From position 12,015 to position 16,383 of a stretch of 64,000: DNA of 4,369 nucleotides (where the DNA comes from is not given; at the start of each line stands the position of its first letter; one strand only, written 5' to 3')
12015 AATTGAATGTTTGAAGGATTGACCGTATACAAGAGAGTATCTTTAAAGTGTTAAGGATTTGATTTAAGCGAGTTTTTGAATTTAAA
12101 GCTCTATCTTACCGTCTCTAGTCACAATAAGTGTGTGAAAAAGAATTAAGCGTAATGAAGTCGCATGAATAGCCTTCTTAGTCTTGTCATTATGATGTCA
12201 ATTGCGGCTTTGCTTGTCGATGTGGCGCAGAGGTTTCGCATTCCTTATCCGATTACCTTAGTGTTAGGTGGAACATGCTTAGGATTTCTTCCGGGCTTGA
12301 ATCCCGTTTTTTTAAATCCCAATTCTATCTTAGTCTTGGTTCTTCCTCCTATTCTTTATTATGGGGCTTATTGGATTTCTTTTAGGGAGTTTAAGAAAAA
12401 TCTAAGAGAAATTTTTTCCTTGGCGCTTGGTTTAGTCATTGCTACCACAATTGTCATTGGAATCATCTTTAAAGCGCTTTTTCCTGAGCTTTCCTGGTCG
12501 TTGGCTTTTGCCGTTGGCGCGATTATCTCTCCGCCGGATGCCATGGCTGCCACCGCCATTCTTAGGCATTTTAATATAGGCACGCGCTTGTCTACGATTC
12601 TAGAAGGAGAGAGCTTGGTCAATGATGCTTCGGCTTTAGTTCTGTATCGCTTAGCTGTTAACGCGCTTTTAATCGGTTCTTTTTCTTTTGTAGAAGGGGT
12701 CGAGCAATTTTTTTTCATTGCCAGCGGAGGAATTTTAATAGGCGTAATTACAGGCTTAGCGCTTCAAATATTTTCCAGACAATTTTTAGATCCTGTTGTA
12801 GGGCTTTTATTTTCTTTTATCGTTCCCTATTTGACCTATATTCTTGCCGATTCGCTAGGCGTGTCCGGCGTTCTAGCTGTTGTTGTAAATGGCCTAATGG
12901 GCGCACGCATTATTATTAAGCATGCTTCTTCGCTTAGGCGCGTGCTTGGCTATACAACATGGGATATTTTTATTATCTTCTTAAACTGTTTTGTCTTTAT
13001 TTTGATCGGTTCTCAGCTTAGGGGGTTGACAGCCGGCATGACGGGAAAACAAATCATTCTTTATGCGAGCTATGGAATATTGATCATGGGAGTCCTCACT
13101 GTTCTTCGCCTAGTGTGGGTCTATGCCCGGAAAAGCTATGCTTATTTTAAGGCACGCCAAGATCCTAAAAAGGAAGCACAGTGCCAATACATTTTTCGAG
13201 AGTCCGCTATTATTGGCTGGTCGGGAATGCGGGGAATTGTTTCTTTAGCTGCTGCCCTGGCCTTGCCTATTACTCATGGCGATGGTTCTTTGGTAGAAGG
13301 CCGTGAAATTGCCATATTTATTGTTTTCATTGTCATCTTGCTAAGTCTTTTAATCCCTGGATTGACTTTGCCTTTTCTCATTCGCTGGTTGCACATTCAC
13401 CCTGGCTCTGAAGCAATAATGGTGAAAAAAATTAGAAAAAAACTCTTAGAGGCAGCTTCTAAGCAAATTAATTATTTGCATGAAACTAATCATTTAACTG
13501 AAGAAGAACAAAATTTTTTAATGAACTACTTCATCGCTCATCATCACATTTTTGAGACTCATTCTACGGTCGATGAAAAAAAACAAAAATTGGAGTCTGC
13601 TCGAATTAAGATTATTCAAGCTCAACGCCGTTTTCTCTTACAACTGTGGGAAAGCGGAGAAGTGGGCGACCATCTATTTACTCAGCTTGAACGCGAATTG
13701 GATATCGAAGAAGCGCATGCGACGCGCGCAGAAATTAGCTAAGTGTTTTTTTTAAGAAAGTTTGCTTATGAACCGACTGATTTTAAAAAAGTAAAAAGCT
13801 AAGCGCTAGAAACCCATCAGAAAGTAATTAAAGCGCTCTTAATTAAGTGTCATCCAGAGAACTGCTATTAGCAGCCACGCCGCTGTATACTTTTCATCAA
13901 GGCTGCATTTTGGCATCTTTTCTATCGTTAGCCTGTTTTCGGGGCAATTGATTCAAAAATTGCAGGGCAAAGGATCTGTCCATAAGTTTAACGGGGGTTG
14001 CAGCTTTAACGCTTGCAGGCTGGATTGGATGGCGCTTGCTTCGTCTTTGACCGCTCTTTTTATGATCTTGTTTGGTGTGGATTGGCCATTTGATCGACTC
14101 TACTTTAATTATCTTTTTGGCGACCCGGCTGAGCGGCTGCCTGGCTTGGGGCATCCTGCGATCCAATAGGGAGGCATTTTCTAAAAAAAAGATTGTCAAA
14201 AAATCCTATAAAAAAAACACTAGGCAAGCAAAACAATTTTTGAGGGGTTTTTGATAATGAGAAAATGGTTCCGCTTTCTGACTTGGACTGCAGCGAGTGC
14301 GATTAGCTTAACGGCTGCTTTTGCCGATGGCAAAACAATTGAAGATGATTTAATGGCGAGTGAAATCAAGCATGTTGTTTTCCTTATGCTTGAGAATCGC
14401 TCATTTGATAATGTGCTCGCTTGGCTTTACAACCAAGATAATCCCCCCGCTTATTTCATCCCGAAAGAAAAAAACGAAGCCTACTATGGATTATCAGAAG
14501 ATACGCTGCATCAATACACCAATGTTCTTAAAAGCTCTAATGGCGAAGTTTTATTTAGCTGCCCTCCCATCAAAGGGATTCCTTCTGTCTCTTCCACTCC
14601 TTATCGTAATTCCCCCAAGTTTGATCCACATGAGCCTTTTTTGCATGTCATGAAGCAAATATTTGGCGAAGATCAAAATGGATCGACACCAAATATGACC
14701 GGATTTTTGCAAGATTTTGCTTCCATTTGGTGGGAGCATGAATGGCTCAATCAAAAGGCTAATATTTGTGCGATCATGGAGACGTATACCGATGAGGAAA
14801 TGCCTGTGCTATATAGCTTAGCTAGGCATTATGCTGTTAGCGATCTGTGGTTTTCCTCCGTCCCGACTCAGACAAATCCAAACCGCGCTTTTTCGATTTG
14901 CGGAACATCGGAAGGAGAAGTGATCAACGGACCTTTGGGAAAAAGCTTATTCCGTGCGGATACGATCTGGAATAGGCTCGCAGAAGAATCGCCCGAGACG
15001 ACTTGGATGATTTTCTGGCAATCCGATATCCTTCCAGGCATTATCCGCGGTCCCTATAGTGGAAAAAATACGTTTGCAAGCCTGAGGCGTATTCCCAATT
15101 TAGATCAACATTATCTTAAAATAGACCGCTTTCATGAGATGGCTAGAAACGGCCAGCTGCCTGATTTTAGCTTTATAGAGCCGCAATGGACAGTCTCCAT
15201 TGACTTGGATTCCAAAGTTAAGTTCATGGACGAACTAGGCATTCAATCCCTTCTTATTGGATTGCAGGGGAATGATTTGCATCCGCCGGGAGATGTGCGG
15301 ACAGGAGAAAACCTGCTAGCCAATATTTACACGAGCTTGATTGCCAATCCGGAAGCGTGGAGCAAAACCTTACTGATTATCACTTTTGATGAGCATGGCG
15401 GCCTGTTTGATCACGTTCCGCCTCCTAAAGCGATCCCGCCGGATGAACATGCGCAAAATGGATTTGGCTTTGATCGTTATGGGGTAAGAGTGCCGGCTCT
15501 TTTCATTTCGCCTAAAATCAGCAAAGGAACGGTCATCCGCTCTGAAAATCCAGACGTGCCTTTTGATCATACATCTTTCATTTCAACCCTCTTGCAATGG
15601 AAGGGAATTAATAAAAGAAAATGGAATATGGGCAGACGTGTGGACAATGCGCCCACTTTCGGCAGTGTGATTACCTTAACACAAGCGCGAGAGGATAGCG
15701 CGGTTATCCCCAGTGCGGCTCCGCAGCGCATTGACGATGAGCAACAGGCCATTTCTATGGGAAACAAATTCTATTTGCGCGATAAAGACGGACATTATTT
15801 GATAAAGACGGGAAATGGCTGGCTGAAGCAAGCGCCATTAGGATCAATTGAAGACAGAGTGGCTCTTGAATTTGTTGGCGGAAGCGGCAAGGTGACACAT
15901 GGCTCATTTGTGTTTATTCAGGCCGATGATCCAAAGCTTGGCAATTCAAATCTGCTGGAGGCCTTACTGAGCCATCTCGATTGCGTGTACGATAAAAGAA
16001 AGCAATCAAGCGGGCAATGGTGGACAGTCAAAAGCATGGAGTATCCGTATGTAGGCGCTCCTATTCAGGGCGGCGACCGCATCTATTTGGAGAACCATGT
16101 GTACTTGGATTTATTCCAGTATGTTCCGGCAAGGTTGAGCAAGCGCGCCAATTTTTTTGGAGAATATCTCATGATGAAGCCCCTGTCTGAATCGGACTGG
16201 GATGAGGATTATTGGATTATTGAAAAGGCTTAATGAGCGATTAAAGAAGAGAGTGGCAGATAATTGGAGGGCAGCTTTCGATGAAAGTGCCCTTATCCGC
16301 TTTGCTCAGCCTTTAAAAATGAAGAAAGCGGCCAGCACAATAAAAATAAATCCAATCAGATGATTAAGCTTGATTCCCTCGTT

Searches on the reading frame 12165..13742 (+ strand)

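Call 66: search_protein_families(library=pfam, proteins=[window:12165-13742:+], max_evalue=1e-8)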
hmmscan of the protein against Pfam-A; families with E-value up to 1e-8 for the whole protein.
window:12165-13742:+ (525 aa): 1 family
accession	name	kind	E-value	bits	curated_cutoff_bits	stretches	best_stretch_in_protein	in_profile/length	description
PF00999.27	Na_H_Exchanger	-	4.2e-53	181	26.2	1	13-408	6-375/375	Sodium/hydrogen exchanger, transmembrane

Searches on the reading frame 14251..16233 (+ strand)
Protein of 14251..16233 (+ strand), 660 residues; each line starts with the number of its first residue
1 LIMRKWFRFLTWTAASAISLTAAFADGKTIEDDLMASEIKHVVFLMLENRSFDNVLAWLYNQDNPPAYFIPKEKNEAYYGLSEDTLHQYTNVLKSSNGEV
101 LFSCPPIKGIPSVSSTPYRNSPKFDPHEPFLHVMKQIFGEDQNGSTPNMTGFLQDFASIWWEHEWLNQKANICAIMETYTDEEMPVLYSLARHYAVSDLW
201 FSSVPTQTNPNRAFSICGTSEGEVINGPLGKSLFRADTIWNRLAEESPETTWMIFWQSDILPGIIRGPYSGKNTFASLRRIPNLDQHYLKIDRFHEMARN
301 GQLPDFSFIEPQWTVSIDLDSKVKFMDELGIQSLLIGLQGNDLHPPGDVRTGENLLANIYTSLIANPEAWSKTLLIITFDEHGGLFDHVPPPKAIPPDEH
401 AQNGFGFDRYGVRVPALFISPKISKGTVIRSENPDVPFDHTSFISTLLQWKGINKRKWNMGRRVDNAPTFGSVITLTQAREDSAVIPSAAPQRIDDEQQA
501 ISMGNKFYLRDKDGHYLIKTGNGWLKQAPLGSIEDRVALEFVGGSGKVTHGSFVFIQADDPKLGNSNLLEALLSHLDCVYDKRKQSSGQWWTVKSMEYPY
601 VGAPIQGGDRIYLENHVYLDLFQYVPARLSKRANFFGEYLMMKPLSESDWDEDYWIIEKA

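Call 67: search_protein_families(library=pfam, proteins=[window:14251-16233:+], max_evalue=1e-8)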
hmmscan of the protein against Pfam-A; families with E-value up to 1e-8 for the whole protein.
window:14251-16233:+ (660 aa): 1 family
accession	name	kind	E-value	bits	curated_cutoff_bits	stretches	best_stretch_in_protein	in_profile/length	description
PF04185.19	Phosphoesterase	-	2e-56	192.1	23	1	39-449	1-351/356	Phosphoesterase family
